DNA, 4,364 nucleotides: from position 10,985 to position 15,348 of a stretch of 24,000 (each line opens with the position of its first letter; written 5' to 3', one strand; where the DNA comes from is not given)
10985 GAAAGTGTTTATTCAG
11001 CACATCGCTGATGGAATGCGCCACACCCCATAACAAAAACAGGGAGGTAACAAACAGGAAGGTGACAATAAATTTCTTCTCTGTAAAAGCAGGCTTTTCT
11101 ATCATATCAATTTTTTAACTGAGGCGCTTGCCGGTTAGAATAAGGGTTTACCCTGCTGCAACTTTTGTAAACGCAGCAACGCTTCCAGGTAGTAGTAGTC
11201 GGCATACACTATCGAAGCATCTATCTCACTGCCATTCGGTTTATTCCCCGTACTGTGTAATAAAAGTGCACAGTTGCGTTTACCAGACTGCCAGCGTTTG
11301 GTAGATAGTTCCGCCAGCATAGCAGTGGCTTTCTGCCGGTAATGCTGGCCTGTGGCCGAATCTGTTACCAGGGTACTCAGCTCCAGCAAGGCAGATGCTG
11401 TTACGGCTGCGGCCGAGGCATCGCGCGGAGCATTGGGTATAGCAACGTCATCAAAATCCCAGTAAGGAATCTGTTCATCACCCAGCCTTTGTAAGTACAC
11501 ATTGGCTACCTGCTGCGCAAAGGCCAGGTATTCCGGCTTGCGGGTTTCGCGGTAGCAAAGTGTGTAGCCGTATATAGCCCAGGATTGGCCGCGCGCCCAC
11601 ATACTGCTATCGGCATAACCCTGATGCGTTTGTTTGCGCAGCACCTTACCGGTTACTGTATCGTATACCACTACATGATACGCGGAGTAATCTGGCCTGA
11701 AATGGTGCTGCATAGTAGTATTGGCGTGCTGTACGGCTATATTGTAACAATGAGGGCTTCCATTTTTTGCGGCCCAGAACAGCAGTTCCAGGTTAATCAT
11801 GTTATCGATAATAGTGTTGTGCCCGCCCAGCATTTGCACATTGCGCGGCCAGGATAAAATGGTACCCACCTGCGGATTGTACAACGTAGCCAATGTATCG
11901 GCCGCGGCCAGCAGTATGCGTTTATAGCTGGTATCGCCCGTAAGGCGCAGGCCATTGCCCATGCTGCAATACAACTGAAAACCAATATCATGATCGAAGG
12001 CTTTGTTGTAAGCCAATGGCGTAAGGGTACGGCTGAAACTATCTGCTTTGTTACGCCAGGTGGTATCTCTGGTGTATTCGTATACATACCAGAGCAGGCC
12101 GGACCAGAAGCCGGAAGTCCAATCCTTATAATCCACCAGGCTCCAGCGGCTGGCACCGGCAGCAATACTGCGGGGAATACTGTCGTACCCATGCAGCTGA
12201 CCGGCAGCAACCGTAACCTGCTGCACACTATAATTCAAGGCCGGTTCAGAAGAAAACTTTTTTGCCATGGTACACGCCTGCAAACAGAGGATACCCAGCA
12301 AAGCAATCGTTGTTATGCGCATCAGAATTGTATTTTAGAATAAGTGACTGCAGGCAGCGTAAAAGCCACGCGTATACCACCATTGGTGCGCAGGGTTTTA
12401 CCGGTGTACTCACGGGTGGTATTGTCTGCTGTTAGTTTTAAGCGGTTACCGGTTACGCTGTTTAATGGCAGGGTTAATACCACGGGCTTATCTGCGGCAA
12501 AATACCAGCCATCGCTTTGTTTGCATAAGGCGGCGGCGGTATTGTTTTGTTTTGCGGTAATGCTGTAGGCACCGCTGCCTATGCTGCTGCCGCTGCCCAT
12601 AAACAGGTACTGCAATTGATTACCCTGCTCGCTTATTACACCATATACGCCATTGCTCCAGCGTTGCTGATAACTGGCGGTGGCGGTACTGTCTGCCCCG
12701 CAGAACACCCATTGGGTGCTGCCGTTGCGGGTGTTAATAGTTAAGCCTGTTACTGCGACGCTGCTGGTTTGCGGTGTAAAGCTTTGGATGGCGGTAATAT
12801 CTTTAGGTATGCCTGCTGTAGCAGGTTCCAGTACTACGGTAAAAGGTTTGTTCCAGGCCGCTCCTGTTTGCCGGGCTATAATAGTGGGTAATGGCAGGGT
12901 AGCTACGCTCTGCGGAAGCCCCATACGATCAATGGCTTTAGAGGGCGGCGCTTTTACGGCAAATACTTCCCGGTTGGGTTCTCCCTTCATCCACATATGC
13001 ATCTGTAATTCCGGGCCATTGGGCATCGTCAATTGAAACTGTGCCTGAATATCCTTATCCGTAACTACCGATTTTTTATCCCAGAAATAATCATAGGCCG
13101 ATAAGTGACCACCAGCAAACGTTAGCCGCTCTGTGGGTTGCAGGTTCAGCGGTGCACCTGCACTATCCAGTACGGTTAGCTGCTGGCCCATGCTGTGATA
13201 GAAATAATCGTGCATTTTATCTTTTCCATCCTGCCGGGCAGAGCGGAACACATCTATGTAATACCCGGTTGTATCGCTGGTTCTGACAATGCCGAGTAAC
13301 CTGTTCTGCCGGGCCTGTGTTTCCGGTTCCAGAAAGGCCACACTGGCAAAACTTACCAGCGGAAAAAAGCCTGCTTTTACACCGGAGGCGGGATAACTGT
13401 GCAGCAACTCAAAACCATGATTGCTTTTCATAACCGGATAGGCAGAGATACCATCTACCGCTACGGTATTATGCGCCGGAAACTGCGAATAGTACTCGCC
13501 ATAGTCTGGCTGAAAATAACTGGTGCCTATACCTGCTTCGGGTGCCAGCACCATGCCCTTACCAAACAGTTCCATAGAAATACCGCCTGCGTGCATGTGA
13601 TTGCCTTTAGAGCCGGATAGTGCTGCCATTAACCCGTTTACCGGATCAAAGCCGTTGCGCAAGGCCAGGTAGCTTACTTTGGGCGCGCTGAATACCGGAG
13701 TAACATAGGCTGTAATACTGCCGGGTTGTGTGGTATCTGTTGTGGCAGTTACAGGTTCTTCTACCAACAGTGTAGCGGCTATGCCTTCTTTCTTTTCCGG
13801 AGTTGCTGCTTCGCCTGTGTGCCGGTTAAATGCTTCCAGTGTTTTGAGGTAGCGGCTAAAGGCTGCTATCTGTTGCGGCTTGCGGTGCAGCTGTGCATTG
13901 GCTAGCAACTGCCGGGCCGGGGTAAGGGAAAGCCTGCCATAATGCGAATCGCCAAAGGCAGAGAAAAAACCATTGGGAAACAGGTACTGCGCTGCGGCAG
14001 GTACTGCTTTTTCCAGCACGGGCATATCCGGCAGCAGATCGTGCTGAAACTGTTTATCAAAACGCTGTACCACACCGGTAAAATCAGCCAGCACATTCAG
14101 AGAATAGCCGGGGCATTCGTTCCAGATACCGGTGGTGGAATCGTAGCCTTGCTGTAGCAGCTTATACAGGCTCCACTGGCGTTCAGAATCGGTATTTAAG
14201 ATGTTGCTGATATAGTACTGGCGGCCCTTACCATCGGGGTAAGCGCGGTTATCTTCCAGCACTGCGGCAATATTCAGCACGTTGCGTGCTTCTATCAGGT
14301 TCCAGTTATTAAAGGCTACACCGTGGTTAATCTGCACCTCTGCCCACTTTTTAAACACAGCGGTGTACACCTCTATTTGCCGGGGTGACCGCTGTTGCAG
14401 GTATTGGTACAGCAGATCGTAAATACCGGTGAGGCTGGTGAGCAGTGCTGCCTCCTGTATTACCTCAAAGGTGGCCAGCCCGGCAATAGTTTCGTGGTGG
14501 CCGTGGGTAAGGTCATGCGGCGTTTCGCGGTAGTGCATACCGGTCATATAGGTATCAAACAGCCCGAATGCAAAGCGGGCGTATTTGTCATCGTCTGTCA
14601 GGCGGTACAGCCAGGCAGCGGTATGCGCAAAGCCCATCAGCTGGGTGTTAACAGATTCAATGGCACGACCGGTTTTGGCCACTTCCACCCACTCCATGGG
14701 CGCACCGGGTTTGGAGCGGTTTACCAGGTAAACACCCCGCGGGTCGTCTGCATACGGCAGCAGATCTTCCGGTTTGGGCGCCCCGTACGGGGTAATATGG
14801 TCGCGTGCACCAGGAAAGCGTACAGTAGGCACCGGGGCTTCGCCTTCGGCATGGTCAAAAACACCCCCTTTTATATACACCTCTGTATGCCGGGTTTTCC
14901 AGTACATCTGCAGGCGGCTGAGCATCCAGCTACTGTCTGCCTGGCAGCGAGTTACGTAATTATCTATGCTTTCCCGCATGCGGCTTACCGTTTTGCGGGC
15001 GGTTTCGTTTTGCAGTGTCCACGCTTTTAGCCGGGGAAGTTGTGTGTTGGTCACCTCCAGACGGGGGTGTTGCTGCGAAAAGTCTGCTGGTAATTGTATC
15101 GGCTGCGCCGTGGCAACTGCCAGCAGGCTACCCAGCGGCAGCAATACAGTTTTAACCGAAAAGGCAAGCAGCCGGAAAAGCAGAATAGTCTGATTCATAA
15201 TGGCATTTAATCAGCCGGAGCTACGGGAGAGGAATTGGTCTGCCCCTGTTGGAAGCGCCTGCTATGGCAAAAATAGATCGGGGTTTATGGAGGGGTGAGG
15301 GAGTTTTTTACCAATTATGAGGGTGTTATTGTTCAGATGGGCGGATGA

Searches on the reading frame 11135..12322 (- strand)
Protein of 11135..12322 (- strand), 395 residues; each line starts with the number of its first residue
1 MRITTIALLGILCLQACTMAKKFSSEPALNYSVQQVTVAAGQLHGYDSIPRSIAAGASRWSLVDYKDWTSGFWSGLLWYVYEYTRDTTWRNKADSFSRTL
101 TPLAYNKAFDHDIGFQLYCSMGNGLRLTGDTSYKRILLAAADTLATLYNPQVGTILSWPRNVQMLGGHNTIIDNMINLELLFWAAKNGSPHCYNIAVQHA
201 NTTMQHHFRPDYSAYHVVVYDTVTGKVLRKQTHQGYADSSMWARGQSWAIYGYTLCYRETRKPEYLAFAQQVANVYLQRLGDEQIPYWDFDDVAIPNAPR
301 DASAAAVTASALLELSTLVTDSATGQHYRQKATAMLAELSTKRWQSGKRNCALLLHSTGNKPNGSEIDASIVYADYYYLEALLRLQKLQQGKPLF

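Call 5: search_protein_families(library=pfam, proteins=[window:11135-12322:-], max_evalue=0.01)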
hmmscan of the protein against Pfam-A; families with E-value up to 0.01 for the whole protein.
window:11135-12322:- (395 aa): 1 family
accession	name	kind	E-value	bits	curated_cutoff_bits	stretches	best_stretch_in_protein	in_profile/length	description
PF07470.19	Glyco_hydro_88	-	3.1e-09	36.7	26.6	1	67-380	28-328/352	Glycosyl Hydrolase Family 88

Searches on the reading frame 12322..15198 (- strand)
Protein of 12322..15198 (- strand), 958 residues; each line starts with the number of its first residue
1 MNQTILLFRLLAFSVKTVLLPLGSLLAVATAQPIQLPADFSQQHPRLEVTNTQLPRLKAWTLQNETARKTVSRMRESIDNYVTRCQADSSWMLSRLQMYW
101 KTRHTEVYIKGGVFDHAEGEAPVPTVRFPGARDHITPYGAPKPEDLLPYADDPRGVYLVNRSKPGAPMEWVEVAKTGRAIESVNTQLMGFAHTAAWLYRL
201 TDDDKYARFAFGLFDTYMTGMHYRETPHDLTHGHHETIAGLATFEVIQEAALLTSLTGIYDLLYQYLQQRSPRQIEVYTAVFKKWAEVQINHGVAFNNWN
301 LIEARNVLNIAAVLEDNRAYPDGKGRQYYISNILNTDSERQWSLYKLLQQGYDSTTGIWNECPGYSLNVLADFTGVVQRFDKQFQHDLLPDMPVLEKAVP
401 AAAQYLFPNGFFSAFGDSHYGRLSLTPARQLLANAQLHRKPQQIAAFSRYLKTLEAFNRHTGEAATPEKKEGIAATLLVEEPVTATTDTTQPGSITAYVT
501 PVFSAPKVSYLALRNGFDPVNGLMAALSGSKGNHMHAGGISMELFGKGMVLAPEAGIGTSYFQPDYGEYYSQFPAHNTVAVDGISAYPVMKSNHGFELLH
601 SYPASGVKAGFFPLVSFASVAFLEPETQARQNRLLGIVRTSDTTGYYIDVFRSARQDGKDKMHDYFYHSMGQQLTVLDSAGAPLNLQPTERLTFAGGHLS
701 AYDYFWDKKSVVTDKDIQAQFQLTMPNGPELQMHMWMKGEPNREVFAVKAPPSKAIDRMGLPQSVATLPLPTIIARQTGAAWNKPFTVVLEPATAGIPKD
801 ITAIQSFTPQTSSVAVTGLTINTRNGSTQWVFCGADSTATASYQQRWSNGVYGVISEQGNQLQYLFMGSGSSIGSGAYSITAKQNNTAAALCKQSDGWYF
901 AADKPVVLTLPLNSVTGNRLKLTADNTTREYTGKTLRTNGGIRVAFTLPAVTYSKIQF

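Call 5: search_protein_families(library=pfam, proteins=[window:12322-15198:-], max_evalue=0.01)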
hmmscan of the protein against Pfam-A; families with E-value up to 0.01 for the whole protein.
window:12322-15198:- (958 aa): 2 families
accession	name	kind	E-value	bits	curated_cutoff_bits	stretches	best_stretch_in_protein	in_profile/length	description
PF07940.18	Hepar_II_III_C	-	1.1e-05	25.5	24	1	503-589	7-93/237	Heparinase II/III-like, C-terminal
PF05426.18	Alginate_lyase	-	0.0099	15.8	22.2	0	193-321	64-192/275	Alginate lyase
